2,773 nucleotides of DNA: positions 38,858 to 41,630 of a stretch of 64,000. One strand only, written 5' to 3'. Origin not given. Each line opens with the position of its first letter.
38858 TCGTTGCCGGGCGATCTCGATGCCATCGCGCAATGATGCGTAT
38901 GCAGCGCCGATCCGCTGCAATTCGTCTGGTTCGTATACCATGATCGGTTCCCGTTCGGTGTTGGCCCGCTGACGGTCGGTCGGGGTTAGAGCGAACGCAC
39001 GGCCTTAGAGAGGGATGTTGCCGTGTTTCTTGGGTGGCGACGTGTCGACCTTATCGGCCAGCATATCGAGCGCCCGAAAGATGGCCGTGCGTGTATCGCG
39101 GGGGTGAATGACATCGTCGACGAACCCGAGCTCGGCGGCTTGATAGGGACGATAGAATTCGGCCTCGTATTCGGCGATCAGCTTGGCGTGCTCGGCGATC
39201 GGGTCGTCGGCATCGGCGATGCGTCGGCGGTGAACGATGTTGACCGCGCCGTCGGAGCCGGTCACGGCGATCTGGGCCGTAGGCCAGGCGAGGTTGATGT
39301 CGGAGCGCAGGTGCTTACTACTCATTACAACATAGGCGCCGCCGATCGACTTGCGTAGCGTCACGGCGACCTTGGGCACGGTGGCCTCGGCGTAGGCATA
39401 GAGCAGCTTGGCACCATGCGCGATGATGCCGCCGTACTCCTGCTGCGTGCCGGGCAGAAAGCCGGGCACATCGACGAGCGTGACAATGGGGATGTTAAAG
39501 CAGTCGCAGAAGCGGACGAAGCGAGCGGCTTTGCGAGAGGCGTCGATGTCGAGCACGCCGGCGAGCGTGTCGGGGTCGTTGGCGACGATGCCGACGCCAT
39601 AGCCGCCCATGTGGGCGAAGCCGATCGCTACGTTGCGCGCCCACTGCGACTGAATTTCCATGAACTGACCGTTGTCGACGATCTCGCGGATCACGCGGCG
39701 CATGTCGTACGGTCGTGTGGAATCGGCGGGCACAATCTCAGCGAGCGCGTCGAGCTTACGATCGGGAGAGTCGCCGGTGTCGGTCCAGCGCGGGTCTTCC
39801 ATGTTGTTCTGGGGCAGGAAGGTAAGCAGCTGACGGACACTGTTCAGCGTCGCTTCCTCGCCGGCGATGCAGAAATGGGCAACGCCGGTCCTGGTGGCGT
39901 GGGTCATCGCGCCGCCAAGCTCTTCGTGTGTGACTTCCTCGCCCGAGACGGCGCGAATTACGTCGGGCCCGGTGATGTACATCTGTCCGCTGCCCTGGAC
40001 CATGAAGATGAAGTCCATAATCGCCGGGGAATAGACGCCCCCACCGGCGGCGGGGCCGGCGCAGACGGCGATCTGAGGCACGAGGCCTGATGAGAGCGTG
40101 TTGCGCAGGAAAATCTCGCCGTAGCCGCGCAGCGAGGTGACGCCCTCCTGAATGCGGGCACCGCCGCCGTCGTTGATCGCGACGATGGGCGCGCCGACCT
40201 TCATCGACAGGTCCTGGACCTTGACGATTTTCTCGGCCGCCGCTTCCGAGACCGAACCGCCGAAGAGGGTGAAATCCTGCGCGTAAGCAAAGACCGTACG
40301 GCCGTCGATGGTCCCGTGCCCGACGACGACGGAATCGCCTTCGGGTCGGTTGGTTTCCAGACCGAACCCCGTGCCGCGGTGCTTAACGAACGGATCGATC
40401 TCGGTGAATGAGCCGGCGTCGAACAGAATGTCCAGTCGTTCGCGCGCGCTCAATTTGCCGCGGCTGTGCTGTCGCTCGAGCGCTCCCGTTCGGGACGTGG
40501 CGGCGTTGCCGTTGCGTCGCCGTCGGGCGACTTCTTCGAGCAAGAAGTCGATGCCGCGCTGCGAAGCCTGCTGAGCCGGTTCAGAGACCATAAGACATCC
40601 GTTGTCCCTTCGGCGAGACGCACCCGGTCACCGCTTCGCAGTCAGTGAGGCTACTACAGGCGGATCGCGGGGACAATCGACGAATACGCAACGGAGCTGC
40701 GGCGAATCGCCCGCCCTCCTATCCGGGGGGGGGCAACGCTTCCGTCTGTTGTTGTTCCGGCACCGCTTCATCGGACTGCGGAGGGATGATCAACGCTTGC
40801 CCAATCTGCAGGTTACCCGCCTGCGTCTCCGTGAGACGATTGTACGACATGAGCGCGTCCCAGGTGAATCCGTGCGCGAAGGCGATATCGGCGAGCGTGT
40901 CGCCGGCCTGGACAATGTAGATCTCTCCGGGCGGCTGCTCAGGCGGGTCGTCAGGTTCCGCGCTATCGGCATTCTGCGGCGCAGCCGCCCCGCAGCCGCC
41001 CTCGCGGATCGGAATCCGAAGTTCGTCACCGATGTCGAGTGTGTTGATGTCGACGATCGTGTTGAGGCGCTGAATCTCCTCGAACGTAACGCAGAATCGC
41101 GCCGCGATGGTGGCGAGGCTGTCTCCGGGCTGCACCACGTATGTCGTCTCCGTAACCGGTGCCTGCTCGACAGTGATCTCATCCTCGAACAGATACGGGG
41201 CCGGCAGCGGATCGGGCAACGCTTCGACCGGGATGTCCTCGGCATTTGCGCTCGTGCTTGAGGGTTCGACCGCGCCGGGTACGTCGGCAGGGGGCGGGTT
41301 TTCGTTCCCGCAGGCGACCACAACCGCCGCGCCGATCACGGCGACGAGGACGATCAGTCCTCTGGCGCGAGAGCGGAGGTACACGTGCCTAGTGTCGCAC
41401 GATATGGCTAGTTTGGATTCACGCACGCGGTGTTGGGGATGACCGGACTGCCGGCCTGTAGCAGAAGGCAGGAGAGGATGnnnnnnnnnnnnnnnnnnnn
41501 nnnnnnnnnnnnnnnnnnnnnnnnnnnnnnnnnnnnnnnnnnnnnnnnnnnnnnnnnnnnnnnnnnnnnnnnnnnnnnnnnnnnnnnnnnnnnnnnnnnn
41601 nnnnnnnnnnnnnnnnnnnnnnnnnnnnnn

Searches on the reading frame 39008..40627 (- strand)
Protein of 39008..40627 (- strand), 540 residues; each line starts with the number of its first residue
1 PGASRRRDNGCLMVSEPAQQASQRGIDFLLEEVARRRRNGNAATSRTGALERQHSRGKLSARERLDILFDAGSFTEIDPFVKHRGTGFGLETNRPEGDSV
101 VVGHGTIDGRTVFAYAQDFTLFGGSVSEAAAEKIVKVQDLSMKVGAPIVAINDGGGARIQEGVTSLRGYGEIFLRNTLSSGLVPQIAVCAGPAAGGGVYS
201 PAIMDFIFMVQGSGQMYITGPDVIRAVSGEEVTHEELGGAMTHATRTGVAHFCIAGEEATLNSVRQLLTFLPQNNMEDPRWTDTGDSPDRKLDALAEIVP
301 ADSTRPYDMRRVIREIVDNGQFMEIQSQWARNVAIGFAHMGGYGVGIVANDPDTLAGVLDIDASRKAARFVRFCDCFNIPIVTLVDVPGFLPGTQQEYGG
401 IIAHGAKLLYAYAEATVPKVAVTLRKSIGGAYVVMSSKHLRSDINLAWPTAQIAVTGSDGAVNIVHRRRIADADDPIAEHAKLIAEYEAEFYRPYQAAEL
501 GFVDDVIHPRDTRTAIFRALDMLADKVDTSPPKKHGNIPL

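Call 27: search_protein_families(library=pfam, proteins=[window:39008-40627:-], max_evalue=0.0001)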
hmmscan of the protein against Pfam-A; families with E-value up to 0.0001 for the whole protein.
window:39008-40627:- (540 aa): 2 families
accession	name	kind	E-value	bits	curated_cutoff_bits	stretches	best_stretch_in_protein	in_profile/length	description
PF01039.27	Carboxyl_trans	-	1.1e-182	608.5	22.3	1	52-538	1-493/493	Carboxyl transferase domain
PF03255.19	ACCA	-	2.6e-09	37.1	23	1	364-431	133-201/310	Acetyl co-enzyme A carboxylase carboxyltransferase-like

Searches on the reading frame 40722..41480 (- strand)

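Call 27: search_protein_families(library=pfam, proteins=[window:40722-41480:-], max_evalue=0.0001)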
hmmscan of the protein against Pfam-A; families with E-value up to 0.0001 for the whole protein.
window:40722-41480:- (253 aa): 4 families
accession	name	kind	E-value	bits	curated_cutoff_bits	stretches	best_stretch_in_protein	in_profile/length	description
PF01476.26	LysM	-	9.9e-26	89.9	20.9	2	114-157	1-43/43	LysM domain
PF23577.1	LysM_RLK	-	4e-06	27.2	27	0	113-145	2-34/44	LysM domain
PF23473.1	LysM3_LYK4_5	-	4.3e-06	27.1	29.3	0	113-141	4-32/48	LYK4/5 LysM3 domain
PF23472.1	LysM2_CERK1_LYK3_4_5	-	4.8e-06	26.8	27.4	0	111-159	5-56/56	LYK3/4/5 LysM2 domain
